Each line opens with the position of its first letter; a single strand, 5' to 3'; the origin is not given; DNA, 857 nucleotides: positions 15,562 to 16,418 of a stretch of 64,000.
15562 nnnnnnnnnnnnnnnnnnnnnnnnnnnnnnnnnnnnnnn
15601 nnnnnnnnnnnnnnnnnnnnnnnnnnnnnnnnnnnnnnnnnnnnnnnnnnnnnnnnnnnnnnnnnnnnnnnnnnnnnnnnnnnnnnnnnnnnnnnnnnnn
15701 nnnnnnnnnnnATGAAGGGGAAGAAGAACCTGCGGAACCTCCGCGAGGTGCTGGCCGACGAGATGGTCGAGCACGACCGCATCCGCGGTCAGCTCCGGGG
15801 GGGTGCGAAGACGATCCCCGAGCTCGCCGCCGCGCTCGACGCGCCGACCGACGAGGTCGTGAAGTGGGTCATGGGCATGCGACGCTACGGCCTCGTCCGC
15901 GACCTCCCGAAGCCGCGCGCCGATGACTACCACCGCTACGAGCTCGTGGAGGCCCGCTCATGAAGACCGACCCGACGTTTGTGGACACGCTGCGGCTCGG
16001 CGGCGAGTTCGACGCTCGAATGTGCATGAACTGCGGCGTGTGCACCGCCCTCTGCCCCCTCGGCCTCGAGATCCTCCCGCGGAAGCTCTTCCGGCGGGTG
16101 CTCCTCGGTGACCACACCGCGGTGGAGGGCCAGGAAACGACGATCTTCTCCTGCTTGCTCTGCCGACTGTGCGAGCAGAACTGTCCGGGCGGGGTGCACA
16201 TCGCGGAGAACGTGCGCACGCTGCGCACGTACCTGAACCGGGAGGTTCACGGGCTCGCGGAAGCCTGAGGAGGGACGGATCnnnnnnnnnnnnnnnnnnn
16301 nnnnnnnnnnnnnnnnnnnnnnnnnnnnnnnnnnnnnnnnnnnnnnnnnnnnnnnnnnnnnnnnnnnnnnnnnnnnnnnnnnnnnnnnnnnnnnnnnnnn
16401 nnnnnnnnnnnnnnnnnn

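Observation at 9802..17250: TusA/DsrE-headed Hdr module with an HdrA-GltD fusion: candidate undescribed NAD(P)H-linked sulfur-relay redox complex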

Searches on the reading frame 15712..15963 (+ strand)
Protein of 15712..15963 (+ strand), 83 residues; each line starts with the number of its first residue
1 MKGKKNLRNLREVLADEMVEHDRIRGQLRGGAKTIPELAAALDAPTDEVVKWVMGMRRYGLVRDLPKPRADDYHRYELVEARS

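Call 3: search_protein_families(library=pfam, proteins=[window:15712-15963:+], max_evalue=0.01)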
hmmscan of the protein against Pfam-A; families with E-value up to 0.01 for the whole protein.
window:15712-15963:+ (83 aa): 0 families

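Call 4: search_protein_families(library=ncbifam, proteins=[window:15712-15963:+], max_evalue=0.01)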
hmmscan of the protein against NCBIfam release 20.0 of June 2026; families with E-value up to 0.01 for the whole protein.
window:15712-15963:+ (83 aa): 0 families

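Call 44: find_homologous_proteins(query=window:15712-15960:+, max_evalue=0.001)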
Query window:15712-15960:+ (83 aa): 68 proteins with E <= 0.001 among 69 candidates.
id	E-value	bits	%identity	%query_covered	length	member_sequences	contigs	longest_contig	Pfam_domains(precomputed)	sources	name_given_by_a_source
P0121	6.7e-48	177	100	100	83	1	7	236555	-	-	-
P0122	3.1e-31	124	75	98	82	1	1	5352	-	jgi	jgi:predicted Rossmann fold nucleotide-binding protein DprA/Smf involved in DNA uptake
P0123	3.2e-31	124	74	99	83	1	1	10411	-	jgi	jgi:hypothetical protein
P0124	5.6e-31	123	74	96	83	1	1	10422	-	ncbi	-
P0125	4.4e-30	121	72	95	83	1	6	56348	-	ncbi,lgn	-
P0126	5.2e-30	120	73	99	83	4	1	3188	-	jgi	jgi:hypothetical protein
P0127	7.8e-30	120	74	96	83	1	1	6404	-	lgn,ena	-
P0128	1.0e-29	119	73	99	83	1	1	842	-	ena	-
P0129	1.2e-29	119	73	96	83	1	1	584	-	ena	-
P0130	1.3e-29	119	72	99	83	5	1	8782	-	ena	-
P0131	1.5e-29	119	72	100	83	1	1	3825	-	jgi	jgi:hypothetical protein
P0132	2.2e-29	118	70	100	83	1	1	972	-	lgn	-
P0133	3.3e-29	118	71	99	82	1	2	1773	-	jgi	jgi:hypothetical protein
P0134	4.1e-29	117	72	99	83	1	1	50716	-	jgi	jgi:hypothetical protein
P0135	4.8e-29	117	71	99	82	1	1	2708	-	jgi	jgi:hypothetical protein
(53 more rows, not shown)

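Call 52: predict_structure(alignment_id=A2)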
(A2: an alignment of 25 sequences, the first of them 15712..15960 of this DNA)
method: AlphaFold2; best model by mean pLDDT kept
length: 83 residues; sequences in the alignment: 25
mean_pLDDT: 86.9   pTM: 0.73
mean pLDDT of the five models: 86.9, 86.5, 86.4, 82.5, 81.1
residues with pLDDT >= 90: 56; 70-90: 16; 50-70: 6; < 50: 5
segments of 3 or more residues with pLDDT < 50: 1-3
pLDDT, mean of each block of 10 residues (from residue 1): 58 82 96 97 96 95 92 91 46
secondary structure, 60 per line:
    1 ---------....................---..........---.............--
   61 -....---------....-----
elements in order: H10-29 H35-42 H46-58 E62-65 E75-78
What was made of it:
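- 15712..15963 (+): x83: 83-aa cysteine-free winged-helix protein, probably a subunit. AF2 pLDDT 86.9: a long helix plus a winged helix-turn-helix (call 52).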

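Call 55: fold_search(model_id=the predicted structure, library=pdb)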
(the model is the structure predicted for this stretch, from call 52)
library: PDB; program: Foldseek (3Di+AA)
matches with E <= 10: 1832; with E <= 0.001: 0
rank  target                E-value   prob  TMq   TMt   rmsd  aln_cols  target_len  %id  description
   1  5jls                  2.2e-03  1.00  0.67  0.42   7.8        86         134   17  Crystal Structure of Adhesin competence repressor (AdcR) from Streptococcus pyogenes (C-terminally His tagged) (released 2017-05-03)
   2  1smt_A                2.5e-03  1.00  0.65  0.55   8.5        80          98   18  SMTB REPRESSOR FROM SYNECHOCOCCUS PCC7942 (released 1997-12-03)
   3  8qkf_A                2.5e-03  1.00  0.61  0.52   6.8        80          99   28  SmtB protein of Mycobacterium smegmatis (released 2024-09-25)
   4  8qkf_B                2.8e-03  1.00  0.60  0.53   7.4        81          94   27  SmtB protein of Mycobacterium smegmatis (released 2024-09-25)
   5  5j6x_B                3.0e-03  1.00  0.71  0.90   1.3        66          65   20  Crystal structure of the apo-Zalpha of Zebrafish PKZ (released 2016-09-07)
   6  4yif_C                3.6e-03  1.00  0.63  0.39   1.9        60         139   17  Crystal structure of Rv0880 (released 2015-06-10)
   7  1r23_A                3.9e-03  1.00  0.65  0.52   5.4        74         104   19  Crystal structure of the cyanobacterial metallothionein repressor SmtB in the Zn1-form (one Zn(II) per dimer) (released 2004-05-18)
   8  1r1u_A                3.9e-03  1.00  0.64  0.56   6.1        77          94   14  Crystal structure of the metal-sensing transcriptional repressor CzrA from Staphylococcus aureus in the apo-form (released 2004-05-18)
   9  1smt_B                4.1e-03  1.00  0.65  0.53   5.5        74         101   19  SMTB REPRESSOR FROM SYNECHOCOCCUS PCC7942 (released 1997-12-03)
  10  3gfj                  4.1e-03  1.00  0.56  0.34   7.6        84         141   18  Crystal structure of the ST1710 mutant (R89A) protein (released 2009-08-25)
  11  1r1t_B                4.4e-03  1.00  0.65  0.54   5.5        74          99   19  Crystal structure of the cyanobacterial metallothionein repressor SmtB in the apo-form (released 2004-05-18)
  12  4yif_B                4.7e-03  1.00  0.65  0.40   1.8        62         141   16  Crystal structure of Rv0880 (released 2015-06-10)
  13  3bj6_B                4.7e-03  1.00  0.60  0.34   6.1        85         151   22  Crystal structure of MarR family transcription regulator SP03579 (released 2007-12-18)
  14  3bj6_A                4.7e-03  1.00  0.60  0.34   6.1        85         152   22  Crystal structure of MarR family transcription regulator SP03579 (released 2007-12-18)
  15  5j6x_A                5.0e-03  1.00  0.70  0.87   1.3        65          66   20  Crystal structure of the apo-Zalpha of Zebrafish PKZ (released 2016-09-07)
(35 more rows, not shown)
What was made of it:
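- x83 has a DNA-binding-type fold and NCBI names some members MarR regulators (calls 44, 55). x83 has a generic winged-helix fold (call 55).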

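Call 60: search_protein_families(library=pfam, alignment_id=A2, max_evalue=10)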
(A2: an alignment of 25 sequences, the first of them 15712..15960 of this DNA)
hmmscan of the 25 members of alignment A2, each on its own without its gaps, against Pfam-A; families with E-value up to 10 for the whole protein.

A. member 1, window:15712-15960:+ (83 aa): 2 families
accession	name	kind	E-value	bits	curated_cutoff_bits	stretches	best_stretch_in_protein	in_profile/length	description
PF04046.21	PSP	-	0.029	14.5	19.6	1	37-61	8-32/46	PSP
PF01978.25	TrmB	-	0.14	12.5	25.6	1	31-81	21-67/68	Sugar-specific transcriptional regulator TrmB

B. families by the number of members that match (of 25 scanned): 27 families (the first 25 are shown)
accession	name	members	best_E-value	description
PF21476.4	PF0610-like_N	22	0.00026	PF0610-like, N-terminal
PF01978.25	TrmB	16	0.00038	Sugar-specific transcriptional regulator TrmB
PF04046.21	PSP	11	0.0046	PSP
PF02416.21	TatA_B_E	9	0.0073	mttA/Hcf106 family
PF08221.17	HTH_9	6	0.029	RNA polymerase III subunit RPC82 helix-turn-helix domain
PF01399.33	PCI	5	0.061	PCI domain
PF12840.13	HTH_20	4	0.018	Helix-turn-helix domain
PF13518.12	HTH_28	3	0.0061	Helix-turn-helix domain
PF24034.1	DUF7343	3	0.096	Domain of unknown function (DUF7343)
PF25212.1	HVO_A0114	2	0.026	HVO_A0114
PF22979.2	HTH_69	2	0.033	Winged helix-turn-helix domain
PF15943.11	YdaS_toxin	2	0.052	Bacterial toxin YdaS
PF22451.2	NirdL-like_HTH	2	0.054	Siroheme decarboxylase NirDL-like HTH domain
PF01022.26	HTH_5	1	0.0033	Bacterial regulatory protein, arsR family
PF18374.6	Enolase_like_N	1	0.014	Enolase N-terminal domain-like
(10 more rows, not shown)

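Call 63: search_protein_representatives(alignment_id=A2)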
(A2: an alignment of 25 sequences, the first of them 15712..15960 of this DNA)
Query: 25 sequences, 83 profile positions. Proteins with E-value up to 0.001 (for the whole library): 330; up to 1e-10: 73; up to 1e-30: 2. The best 150 are listed.
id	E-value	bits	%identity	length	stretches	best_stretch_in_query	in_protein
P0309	1.2e-31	124.3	-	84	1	4-81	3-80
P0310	3.0e-31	123.0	-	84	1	1-82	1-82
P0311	3.2e-29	116.5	-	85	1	5-82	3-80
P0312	5.3e-29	115.8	-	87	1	5-82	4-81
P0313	5.6e-29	115.7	-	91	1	6-79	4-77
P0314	1.4e-28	114.5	-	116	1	8-77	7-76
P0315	2.9e-28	113.4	-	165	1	3-79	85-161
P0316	4.2e-28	112.9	-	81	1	5-81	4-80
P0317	1.9e-27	110.8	-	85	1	8-79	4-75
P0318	2.8e-27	110.3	-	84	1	1-80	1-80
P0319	8.4e-27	108.7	-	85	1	4-80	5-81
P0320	4.9e-26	106.3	-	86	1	4-81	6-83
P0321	1.0e-23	98.8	-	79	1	6-81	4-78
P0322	2.1e-23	97.8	-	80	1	4-81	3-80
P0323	5.2e-23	96.6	-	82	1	5-81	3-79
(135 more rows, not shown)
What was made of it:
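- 15712..15963 (+): 330 representatives in 1.84 billion proteins (call 63).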

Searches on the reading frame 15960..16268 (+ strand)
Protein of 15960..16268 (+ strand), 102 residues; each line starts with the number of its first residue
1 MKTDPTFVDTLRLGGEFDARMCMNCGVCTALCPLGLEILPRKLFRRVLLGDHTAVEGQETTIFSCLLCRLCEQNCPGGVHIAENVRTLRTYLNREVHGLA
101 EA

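Call 3: search_protein_families(library=pfam, proteins=[window:15960-16268:+], max_evalue=0.01)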
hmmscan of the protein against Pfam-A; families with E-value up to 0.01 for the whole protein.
window:15960-16268:+ (102 aa): 12 families
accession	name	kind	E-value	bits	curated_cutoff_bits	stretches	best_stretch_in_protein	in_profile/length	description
PF13534.11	Fer4_17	-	1.2e-11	45.4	22.2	1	22-79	2-60/61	4Fe-4S dicluster domain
PF13183.11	Fer4_8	-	1.1e-08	35.9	27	1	19-79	2-68/68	4Fe-4S dicluster domain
PF12838.12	Fer4_7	-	7.3e-08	33.2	27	1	16-35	32-51/52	4Fe-4S dicluster domain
PF13187.11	Fer4_9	-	1e-06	29.1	27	1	21-78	1-50/52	4Fe-4S dicluster domain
PF13237.11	Fer4_10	-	2e-06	28.1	25.5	1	17-76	4-53/53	4Fe-4S dicluster domain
PF12797.12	Fer4_2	-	2.5e-05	24.4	24.5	1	17-33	5-21/22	4Fe-4S binding domain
PF00037.32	Fer4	-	7.2e-05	22.9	21.1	1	17-33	3-19/24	4Fe-4S binding domain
PF13484.11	Fer4_16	-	0.00025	22.2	30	0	65-83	2-20/66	4Fe-4S double cluster binding domain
PF12837.12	Fer4_6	-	0.00044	20.5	25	0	64-79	8-23/24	4Fe-4S binding domain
PF13746.11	Fer4_18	-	0.0011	19.6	27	0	58-84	54-80/114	4Fe-4S dicluster domain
PF12798.12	Fer4_3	-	0.0027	18.9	27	0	65-78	1-14/15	4Fe-4S binding domain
PF12800.12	Fer4_4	-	0.0035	18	24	0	22-33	4-15/17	4Fe-4S binding domain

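Call 4: search_protein_families(library=ncbifam, proteins=[window:15960-16268:+], max_evalue=0.01)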
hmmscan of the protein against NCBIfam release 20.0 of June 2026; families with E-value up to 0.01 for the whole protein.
window:15960-16268:+ (102 aa): 45 families (the best 25 are shown)
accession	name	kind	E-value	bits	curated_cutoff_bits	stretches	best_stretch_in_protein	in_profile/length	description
NF041890.1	hdrC_Methbact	equivalog_domain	8.9e-11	41.7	270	1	18-89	27-98/192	ferredoxin:CoB-CoM heterodisulfide reductase subunit HdrC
TIGR03290.1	CoB_CoM_SS_C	equivalog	3e-10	40.2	160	1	20-92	2-75/144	CoB--CoM heterodisulfide reductase subunit C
NF041779.1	hetero_SS_HdrC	equivalog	4.5e-10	39.3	350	1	12-89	23-100/198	ferredoxin:CoB-CoM heterodisulfide reductase subunit HdrC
TIGR01945.1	rnfC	subfamily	1.1e-08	34.1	245.95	1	19-92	362-431/435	RnfABCDGE type electron transport complex subunit C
NF008434.0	PRK11274.1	equivalog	1.3e-07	30.9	333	1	20-97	23-107/409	glycolate oxidase subunit GlcF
NF008369.0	PRK11168.1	equivalog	2.7e-07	29.8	278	1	58-90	53-85/401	anaerobic glycerol-3-phosphate dehydrogenase subunit C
NF003454.1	PRK05035.1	equivalog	1e-06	27.6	345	1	18-88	365-431/556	electron transport complex subunit RsxC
NF038018.1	qmoC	equivalog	4.2e-06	26.5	300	1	5-95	3-94/360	quinone-interacting membrane-bound oxidoreductase complex subunit QmoC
TIGR00314.1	cdhA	equivalog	6.6e-06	24.2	781.3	1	19-86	398-460/784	CO dehydrogenase/acetyl-CoA synthase complex subunit alpha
NF058577.1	FdxA_fam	equivalog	1.2e-05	25.4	65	1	17-35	33-51/52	4Fe-4S ferredoxin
NF045663.1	diclust_near_Sec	equivalog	1.2e-05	23.6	530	1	22-94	306-384/759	pyridine nucleotide-disulfide oxidoreductase/dicluster-binding protein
NF007205.0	PRK09626.1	equivalog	1.7e-05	24.8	93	1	18-77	15-68/105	2-oxoglutarate-acceptor oxidoreductase subunit OorD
TIGR00384.1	dhsB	subfamily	2.2e-05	24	88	0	57-89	190-222/222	succinate dehydrogenase and fumarate reductase iron-sulfur protein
NF041837.1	rnfC_Methano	equivalog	2.5e-05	23.3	650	1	19-95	357-429/438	Rnf electron transport complex subunit RnfC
TIGR01971.1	NuoI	subfamily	5.6e-05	22.7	113.05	1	18-78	40-96/121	NADH-quinone oxidoreductase, chain I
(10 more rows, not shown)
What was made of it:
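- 15960..16268 (+): HdrC-like 2x[4Fe-4S] protein (102 aa; only the ferredoxin half of canonical HdrC). NCBIfam HdrC models are matched over positions 27-98 of 192 (calls 3, 4).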
